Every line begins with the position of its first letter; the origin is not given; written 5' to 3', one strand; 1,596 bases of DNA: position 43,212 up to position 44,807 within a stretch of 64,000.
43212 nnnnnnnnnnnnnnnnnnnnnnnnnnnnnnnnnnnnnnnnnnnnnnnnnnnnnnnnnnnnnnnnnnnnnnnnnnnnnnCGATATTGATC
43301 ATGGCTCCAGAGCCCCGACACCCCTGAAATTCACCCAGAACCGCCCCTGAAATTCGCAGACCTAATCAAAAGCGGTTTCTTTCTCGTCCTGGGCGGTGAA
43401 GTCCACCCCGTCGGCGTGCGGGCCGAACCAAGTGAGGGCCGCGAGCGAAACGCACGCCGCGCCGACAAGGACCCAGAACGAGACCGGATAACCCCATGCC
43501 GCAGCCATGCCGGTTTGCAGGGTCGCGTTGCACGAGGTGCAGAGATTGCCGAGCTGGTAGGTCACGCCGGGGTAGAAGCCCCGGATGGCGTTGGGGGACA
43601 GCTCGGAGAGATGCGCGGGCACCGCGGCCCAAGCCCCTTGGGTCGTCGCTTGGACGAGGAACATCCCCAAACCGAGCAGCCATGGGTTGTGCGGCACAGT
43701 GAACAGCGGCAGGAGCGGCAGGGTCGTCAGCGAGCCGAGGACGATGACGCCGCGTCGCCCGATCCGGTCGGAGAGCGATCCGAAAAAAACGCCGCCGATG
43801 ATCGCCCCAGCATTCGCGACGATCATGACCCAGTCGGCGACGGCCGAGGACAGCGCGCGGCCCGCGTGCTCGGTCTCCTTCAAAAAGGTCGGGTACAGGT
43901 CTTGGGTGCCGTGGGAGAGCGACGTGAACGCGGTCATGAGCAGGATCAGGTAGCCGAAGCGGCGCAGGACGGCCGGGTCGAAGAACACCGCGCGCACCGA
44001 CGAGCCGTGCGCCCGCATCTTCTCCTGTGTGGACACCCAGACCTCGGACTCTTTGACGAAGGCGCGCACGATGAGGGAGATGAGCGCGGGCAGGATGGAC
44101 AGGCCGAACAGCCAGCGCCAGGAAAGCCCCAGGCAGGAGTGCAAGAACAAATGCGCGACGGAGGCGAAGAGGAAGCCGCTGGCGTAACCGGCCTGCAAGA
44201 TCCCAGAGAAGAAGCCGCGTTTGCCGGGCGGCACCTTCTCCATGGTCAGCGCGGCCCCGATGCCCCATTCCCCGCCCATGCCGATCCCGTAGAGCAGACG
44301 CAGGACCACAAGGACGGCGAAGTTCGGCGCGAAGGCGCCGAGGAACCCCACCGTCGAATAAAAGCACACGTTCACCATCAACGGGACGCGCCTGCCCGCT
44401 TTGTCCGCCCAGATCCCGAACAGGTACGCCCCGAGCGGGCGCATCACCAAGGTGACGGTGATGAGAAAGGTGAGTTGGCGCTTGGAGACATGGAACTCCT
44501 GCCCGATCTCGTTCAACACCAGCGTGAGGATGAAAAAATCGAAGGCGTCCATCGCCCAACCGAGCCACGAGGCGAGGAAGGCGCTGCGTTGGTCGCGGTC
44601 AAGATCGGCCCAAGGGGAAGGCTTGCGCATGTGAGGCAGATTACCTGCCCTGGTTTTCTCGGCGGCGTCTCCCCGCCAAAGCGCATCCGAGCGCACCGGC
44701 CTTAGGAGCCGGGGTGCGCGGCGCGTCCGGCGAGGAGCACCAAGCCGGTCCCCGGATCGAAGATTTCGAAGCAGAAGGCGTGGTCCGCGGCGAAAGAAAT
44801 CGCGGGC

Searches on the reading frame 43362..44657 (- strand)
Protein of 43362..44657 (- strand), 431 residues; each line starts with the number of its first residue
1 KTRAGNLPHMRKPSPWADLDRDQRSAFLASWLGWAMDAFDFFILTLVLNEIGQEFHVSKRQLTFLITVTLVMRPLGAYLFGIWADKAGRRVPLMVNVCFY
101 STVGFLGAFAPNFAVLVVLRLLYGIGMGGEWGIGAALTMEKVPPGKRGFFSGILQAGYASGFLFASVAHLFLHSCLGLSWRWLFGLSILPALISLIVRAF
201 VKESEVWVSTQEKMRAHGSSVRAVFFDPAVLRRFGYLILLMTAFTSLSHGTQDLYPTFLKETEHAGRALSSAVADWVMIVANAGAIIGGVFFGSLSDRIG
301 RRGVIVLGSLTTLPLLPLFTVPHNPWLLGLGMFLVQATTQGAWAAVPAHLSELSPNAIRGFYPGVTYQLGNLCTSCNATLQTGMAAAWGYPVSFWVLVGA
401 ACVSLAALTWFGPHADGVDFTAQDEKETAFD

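Call 6: search_protein_families(library=pfam, proteins=[window:43362-44657:-], max_evalue=0.01)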
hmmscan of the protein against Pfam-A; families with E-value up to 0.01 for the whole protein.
window:43362-44657:- (431 aa): 4 families
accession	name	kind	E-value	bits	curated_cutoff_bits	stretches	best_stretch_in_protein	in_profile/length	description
PF07690.21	MFS_1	-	8.6e-39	133.9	33.4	2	32-261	3-230/347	Major Facilitator Superfamily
PF00083.30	Sugar_tr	-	3.4e-35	122.2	22.3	2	58-214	44-204/452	Sugar (and other) transporter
PF12832.13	MFS_1_like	-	4.8e-09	36.2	25.2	1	58-367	32-343/373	MFS_1 like family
PF05978.22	UNC-93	-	6e-05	22.8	22.9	1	107-312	54-269/379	Ion channel regulatory protein UNC-93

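Call 24: find_related_loci(query=window:43365-44630:-, collection=genome_contigs, flank=6000)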
Query window:43365-44630:- (422 aa) in genome_contigs; peptide patterns used: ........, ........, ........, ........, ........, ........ (x = any residue, [..] = any of these).
52 stretches matched a pattern; 18 encode a relative of the query (tblastn E <= 1e-3); 18 distinct loci.
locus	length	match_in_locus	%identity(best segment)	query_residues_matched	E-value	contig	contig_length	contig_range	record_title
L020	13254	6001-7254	88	1-418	0e+0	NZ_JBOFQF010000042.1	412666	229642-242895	MAG: Segniliparus sp. isolate WFFMC_MAG_217 k139_28574_flag=0_multi=31.5206_len=412666, whole genome shotgun sequence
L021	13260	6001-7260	79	1-420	0e+0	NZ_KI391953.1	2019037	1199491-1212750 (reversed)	Segniliparus rugosus ATCC BAA-974 acqcO-supercont2.1, whole genome shotgun sequence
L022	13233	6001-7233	58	10-420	2e-154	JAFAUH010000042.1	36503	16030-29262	MAG: Streptomycetaceae bacterium isolate CP_BM_RX_5 BM_RX_k147_2233241, whole genome shotgun sequence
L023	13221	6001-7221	52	10-422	1e-131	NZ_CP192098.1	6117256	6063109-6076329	Actinomycetospora sp. CA-084318 chromosome, complete genome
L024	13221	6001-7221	51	10-422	2e-128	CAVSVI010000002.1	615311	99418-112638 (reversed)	MAG: uncultured Actinomycetota bacterium isolate MFD09603.bin.2.166 genome assembly, contig: contig_22218, whole genome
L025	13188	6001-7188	52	10-411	2e-126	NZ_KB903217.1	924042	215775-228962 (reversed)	Actinomycetospora chiangmaiensis DSM 45062 A3CODRAFT_scaffold_0.1, whole genome shotgun sequence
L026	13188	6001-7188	52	10-411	3e-126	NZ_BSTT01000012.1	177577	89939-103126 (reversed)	Actinomycetospora sp. NBRC 106378 sequence12, whole genome shotgun sequence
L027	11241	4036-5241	51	10-417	2e-125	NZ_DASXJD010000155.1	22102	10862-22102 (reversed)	MAG: Actinomycetospora sp. isolate SMAG_U5239 k141_563512, whole genome shotgun sequence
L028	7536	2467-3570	53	10-381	2e-122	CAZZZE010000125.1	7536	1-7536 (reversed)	MAG: uncultured Jatrophihabitantaceae bacterium isolate Brown_AD.bin.5 genome assembly, contig: NODE_2232_length_7536_co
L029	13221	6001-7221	50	10-422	1e-121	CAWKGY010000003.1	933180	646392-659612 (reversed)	MAG: uncultured Actinomycetota bacterium isolate MFD09671.bin.2.150 genome assembly, contig: contig_21228, whole genome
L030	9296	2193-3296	53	10-381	9e-122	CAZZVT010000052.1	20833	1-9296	MAG: uncultured Jatrophihabitantaceae bacterium isolate Brown_Q.bin.3 genome assembly, contig: NODE_611_length_20833_cov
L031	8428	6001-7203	53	10-418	3e-134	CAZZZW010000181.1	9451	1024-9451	MAG: Oscillatoria nigro-viridis PCC 7112 isolate Green_AO.bin.3 genome assembly, contig: NODE_485_length_9451_cov_5.7434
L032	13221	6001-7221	50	10-422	4e-113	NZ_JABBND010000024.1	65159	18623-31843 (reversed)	Actinomycetospora sp. TBRC 11914 24, whole genome shotgun sequence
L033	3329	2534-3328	56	10-280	2e-94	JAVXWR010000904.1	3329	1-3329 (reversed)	MAG: Actinomycetota bacterium isolate BP_306 scaffold_783553, whole genome shotgun sequence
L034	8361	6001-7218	38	5-418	9e-83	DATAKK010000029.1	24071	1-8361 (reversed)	MAG TPA_asm: Propionibacteriaceae bacterium isolate SMAG_U6936 k141_293953, whole genome shotgun sequence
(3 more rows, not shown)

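Call 29: search_protein_families(library=pfam, proteins=[L020:7263-8525:+, L020:7140-8531:-, L020:8585-9643:-, L020:9589-10512:-, L021:7269-8468:-, L021:7487-8662:+, L021:8583-9608:-, L021:9706-10635:-], max_evalue=0.001)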
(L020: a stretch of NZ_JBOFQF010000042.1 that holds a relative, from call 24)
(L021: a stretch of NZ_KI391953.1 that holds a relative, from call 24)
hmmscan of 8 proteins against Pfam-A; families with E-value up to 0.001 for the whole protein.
L020:7263-8525:+ (420 aa): 2 families
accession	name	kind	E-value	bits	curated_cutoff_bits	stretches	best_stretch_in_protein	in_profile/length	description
PF03435.24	Sacchrp_dh_NADP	-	1.1e-12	48.8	25.1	1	11-139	1-129/129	Saccharopine dehydrogenase NADP binding domain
PF13460.12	NAD_binding_10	-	0.00016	22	27.2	0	15-92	1-71/184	NAD(P)H-binding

L020:7140-8531:- (463 aa): 0 families

L020:8585-9643:- (352 aa): 0 families

L020:9589-10512:- (307 aa): 6 families
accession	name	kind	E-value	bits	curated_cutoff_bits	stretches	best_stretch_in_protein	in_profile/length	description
PF02353.26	CMAS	-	6.3e-102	341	27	1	6-282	5-273/273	Mycolic acid cyclopropane synthetase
PF13649.12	Methyltransf_25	-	4.1e-11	43.9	27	1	68-161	2-97/97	Methyltransferase domain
PF08242.18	Methyltransf_12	-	1.8e-10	41.9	30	1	68-162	1-97/98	Methyltransferase domain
PF13489.12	Methyltransf_23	-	2.6e-10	40.7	27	1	57-168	15-119/164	Methyltransferase domain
PF08241.18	Methyltransf_11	-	1.1e-07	32.9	21.2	1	68-164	1-94/95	Methyltransferase domain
PF13847.12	Methyltransf_31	-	3.2e-06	27.3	27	1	62-169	2-113/145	Methyltransferase domain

L021:7269-8468:- (399 aa): 0 families

L021:7487-8662:+ (391 aa): 0 families

L021:8583-9608:- (341 aa): 5 families
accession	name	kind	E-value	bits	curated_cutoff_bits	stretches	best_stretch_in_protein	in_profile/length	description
PF02353.26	CMAS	-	3.2e-101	338.7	27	1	39-316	4-273/273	Mycolic acid cyclopropane synthetase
PF13649.12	Methyltransf_25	-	3.2e-09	37.8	27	1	102-195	2-97/97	Methyltransferase domain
PF08242.18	Methyltransf_12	-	1.4e-08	35.8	30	1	102-196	1-97/98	Methyltransferase domain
PF13489.12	Methyltransf_23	-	2.6e-07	31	27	1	93-203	19-119/164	Methyltransferase domain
PF08241.18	Methyltransf_11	-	3.8e-06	27.9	21.2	1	102-198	1-94/95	Methyltransferase domain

L021:9706-10635:- (309 aa): 6 families
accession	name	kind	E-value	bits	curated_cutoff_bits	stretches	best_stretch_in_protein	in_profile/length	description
PF02353.26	CMAS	-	2.7e-96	322.5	27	1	4-285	3-273/273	Mycolic acid cyclopropane synthetase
PF13649.12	Methyltransf_25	-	1.6e-12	48.4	27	1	70-163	2-97/97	Methyltransferase domain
PF13489.12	Methyltransf_23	-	2.6e-10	40.7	27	1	55-188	14-139/164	Methyltransferase domain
PF08242.18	Methyltransf_12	-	9.5e-10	39.5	30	1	70-163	1-96/98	Methyltransferase domain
PF08241.18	Methyltransf_11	-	2.6e-09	38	21.2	1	70-166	1-94/95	Methyltransferase domain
PF13847.12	Methyltransf_31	-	7.8e-08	32.6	27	1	64-171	2-113/145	Methyltransferase domain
